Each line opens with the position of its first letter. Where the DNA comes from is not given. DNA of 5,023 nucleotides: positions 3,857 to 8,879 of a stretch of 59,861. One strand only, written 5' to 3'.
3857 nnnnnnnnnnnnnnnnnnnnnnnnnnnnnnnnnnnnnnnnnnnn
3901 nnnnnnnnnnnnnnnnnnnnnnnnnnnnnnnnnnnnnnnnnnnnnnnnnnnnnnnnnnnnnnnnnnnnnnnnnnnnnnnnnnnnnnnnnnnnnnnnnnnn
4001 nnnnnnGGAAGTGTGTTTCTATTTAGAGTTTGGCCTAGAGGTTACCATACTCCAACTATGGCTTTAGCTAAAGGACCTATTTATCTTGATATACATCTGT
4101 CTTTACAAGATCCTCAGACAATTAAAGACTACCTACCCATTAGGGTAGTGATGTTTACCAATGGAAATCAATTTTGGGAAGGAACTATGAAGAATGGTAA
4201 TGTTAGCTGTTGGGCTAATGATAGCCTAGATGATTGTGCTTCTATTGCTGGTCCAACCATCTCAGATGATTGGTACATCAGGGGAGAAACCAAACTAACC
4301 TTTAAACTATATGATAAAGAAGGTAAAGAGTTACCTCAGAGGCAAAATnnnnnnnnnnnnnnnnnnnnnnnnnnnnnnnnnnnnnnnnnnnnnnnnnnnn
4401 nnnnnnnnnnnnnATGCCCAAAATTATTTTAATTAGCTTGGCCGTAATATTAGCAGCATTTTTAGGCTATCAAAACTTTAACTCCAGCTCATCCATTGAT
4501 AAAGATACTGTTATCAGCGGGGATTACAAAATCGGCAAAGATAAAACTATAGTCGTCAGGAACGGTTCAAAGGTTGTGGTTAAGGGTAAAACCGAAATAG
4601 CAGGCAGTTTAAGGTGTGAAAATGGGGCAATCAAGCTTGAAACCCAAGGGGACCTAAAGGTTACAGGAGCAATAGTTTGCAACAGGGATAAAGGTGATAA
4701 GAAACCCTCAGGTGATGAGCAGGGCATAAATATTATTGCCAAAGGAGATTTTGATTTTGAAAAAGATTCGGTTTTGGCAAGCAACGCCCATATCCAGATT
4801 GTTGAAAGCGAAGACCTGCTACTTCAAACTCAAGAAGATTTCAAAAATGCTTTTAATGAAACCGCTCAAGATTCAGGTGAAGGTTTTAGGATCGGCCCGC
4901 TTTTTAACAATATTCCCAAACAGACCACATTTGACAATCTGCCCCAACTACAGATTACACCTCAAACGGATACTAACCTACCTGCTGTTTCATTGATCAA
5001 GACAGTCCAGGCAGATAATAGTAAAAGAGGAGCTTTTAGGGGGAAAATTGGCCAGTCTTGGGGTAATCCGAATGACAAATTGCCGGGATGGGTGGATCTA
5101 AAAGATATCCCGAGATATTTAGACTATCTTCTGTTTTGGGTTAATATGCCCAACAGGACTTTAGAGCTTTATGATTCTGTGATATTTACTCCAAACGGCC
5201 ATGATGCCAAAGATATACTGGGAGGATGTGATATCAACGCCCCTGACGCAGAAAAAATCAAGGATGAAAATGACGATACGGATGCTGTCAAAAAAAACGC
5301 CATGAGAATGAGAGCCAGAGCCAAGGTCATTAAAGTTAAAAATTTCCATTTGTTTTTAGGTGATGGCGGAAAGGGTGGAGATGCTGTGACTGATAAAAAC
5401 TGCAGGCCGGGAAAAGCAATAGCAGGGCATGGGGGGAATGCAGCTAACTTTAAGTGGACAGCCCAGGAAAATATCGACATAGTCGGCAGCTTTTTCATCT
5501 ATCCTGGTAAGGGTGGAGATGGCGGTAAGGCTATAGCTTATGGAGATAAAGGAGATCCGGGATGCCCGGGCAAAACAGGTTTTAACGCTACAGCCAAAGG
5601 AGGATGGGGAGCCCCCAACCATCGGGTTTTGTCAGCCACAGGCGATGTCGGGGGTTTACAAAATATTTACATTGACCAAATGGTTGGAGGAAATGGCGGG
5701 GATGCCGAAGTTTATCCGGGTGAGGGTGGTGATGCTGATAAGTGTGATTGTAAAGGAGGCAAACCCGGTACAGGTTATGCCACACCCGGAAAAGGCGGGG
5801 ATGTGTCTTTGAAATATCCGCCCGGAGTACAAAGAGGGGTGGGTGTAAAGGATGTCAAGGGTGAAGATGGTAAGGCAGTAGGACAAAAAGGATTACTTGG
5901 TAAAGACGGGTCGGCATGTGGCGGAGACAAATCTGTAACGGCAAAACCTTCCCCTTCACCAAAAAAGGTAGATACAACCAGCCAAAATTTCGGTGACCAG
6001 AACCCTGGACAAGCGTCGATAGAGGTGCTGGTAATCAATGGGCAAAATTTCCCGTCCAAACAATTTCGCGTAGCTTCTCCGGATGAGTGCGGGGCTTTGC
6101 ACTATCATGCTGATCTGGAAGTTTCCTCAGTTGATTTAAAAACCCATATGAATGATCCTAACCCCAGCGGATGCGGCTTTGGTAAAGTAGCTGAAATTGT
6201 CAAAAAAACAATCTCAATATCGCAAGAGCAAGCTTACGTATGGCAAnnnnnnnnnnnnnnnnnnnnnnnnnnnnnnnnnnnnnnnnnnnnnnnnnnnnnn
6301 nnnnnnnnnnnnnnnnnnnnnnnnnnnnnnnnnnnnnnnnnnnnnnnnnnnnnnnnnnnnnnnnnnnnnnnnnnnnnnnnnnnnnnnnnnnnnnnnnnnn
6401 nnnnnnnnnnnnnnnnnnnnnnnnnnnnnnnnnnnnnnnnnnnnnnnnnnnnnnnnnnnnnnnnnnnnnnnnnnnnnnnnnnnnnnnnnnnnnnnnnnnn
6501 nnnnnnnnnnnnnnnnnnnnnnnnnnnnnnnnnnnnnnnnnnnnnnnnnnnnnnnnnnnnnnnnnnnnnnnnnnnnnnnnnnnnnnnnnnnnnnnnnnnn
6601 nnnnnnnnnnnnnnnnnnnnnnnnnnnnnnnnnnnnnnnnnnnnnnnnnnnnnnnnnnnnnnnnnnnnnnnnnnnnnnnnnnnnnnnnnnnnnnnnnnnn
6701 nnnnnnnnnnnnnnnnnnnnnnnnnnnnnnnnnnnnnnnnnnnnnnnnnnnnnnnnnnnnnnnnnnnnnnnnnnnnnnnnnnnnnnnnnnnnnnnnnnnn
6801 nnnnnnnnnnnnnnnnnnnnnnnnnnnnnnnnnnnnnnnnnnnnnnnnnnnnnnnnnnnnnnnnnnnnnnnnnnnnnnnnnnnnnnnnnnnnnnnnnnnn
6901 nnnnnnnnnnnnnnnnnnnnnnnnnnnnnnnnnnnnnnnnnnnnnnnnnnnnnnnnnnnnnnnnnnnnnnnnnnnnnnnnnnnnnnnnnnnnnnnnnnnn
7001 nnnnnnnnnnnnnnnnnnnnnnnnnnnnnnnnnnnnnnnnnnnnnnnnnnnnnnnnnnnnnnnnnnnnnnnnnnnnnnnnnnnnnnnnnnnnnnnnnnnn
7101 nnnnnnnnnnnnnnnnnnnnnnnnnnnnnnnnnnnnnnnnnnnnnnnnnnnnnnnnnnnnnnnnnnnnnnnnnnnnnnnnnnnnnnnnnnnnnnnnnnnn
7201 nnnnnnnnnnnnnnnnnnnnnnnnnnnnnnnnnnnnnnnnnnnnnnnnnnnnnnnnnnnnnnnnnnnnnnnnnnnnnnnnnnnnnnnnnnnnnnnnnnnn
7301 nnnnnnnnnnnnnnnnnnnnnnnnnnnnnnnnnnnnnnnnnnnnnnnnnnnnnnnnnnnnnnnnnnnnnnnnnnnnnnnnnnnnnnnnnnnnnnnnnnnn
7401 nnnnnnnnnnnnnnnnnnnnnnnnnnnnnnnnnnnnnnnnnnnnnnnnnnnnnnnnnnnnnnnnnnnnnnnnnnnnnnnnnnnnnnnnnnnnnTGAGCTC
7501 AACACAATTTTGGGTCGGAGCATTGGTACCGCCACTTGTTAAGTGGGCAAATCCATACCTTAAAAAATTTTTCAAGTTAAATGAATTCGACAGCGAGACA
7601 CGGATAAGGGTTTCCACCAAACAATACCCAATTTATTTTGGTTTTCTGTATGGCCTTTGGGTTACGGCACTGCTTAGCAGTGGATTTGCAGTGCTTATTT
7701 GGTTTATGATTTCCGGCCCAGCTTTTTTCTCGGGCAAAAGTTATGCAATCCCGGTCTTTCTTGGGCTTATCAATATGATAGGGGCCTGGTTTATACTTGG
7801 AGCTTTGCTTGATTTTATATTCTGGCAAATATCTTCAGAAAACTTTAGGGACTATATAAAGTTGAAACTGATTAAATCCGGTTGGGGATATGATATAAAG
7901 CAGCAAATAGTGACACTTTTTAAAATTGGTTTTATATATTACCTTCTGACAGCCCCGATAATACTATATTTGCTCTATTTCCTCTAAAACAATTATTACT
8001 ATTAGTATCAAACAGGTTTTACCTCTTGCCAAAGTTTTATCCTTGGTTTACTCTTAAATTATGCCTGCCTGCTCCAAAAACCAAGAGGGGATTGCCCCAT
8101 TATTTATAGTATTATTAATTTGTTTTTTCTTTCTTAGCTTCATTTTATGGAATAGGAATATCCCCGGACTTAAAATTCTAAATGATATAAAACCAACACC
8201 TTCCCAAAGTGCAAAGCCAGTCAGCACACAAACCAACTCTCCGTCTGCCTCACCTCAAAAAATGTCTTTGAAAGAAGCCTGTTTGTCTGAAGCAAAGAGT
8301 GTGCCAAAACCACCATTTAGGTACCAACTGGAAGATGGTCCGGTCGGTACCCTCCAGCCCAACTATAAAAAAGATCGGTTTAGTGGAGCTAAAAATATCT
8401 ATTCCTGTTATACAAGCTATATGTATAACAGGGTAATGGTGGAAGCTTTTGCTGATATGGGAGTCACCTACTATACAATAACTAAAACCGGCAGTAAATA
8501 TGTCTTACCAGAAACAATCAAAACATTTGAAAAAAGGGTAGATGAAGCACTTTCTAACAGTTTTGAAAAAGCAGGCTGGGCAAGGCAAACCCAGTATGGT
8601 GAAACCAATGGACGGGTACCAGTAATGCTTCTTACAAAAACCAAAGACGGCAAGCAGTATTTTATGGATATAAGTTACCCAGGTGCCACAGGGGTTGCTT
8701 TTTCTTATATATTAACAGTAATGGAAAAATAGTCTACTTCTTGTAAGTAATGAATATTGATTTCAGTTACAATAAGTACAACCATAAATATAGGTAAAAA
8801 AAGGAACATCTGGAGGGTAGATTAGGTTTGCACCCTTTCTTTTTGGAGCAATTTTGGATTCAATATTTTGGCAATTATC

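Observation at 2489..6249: Tandem pair of ~600-aa glycine-rich proteins with shared N-terminus and core but unrelated C-terminal domains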

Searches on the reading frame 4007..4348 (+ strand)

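Call 80: search_protein_families(library=pfam, proteins=[window:4007-4348:+], max_evalue=1)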
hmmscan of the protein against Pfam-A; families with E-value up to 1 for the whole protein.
seq(114 aa): 1 family
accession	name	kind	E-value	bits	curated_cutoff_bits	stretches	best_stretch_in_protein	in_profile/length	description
PF20622.4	Big_15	-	0.015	15.6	27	0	49-74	29-54/82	Bacterial Ig domain (Big_16)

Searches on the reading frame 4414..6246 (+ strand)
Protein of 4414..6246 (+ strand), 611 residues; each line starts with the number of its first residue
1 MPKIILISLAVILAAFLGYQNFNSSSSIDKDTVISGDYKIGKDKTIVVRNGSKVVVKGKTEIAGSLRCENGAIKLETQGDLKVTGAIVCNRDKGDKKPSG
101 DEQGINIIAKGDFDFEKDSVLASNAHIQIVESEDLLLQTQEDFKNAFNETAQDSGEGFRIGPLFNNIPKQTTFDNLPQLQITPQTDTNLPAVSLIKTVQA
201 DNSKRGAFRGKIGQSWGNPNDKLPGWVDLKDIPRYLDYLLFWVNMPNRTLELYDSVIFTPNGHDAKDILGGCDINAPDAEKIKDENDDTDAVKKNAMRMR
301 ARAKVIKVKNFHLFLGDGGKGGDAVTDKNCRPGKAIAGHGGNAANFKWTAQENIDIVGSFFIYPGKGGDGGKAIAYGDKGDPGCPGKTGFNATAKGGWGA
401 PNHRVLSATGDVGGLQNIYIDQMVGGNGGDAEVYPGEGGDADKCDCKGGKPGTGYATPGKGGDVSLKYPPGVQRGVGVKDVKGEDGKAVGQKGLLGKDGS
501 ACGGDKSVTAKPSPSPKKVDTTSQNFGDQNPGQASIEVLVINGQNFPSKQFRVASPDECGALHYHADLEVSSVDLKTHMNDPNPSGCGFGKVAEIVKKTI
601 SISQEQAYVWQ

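Call 4: search_protein_families(library=pfam, proteins=[window:4414-6246:+], max_evalue=1)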
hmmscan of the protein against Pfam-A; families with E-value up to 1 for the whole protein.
window:4414-6246:+ (611 aa): 0 families

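Call 5: search_protein_families(library=ncbifam, proteins=[window:4414-6246:+], max_evalue=1)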
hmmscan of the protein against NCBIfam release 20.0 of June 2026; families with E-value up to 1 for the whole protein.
window:4414-6246:+ (611 aa): 1 family
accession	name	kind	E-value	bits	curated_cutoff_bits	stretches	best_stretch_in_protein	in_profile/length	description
TIGR01644.1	phage_P2_V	subfamily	0.06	12.9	46.75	1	31-101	126-187/192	phage baseplate assembly protein V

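Call 83: find_homologous_proteins(query=window:4414-6246:+, region=535-611, max_evalue=0.01)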
Query window:4414-6246:+, residues 535-611 (77 aa): 4 proteins with E <= 0.01 among 10 candidates.
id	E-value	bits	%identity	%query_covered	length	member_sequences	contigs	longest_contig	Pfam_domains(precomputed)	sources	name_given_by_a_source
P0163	2.5e-43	163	100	100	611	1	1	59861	-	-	-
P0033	3.2e-39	150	91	99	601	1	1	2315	-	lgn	-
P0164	7.8e-31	123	74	100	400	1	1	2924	-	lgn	-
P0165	1.6e-13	68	49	99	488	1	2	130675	-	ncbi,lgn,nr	ncbi:MAG: C39 family peptidase [Candidatus Doudnabacteria bacterium]|nr:C39 family peptidase [Candid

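Call 85: search_protein_families(library=pfam, proteins=[P0164, P0165], max_evalue=0.01)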
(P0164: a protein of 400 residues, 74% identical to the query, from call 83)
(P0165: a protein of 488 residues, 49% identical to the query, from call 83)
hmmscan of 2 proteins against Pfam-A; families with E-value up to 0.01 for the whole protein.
P0164 (400 aa): 0 families

P0165 (488 aa): 1 family
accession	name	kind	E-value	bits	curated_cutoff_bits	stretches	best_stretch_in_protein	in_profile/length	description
PF13529.12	Peptidase_C39_2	-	3.3e-06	28.2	24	1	199-339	2-142/143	Peptidase_C39 like family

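Call 87: find_encoding_contigs(protein=P0164, flank=3000, max_places=2)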
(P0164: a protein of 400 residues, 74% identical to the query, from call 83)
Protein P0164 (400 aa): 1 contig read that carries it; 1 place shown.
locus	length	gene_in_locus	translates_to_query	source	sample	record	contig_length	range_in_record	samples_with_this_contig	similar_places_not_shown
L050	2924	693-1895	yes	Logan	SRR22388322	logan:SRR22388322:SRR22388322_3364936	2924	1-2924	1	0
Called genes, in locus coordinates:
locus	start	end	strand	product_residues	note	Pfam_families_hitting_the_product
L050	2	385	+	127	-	?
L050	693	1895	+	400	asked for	-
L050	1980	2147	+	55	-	-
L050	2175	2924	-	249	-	?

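Call 89: search_protein_families(library=phrogs, proteins=[window:4414-6246:+], max_evalue=0.01)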
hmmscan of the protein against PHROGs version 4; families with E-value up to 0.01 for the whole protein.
window:4414-6246:+ (611 aa): 0 families

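Call 95: search_protein_families(library=padloc, proteins=[window:4414-6246:+], max_evalue=0.01)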
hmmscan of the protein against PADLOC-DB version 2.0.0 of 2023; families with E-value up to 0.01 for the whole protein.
window:4414-6246:+ (611 aa): 0 families

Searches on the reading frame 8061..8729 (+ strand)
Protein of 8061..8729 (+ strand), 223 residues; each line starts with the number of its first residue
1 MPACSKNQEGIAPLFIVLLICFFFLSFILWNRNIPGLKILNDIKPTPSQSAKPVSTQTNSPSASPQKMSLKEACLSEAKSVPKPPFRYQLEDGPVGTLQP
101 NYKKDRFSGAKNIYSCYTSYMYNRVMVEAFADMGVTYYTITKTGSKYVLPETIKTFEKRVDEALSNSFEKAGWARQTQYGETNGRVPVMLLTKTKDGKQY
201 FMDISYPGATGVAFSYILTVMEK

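Call 4: search_protein_families(library=pfam, proteins=[window:8061-8729:+], max_evalue=1)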
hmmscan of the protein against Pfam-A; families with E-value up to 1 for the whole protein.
window:8061-8729:+ (223 aa): 1 family
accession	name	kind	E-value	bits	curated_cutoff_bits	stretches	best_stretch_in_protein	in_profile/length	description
PF22212.1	CPV_RdRP_pol_dom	-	0.18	10.9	27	1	80-155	17-90/369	CPV, RNA-directed RNA polymerase, central polymerase domain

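Call 5: search_protein_families(library=ncbifam, proteins=[window:8061-8729:+], max_evalue=1)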
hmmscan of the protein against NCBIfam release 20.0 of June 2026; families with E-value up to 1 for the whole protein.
window:8061-8729:+ (223 aa): 0 families
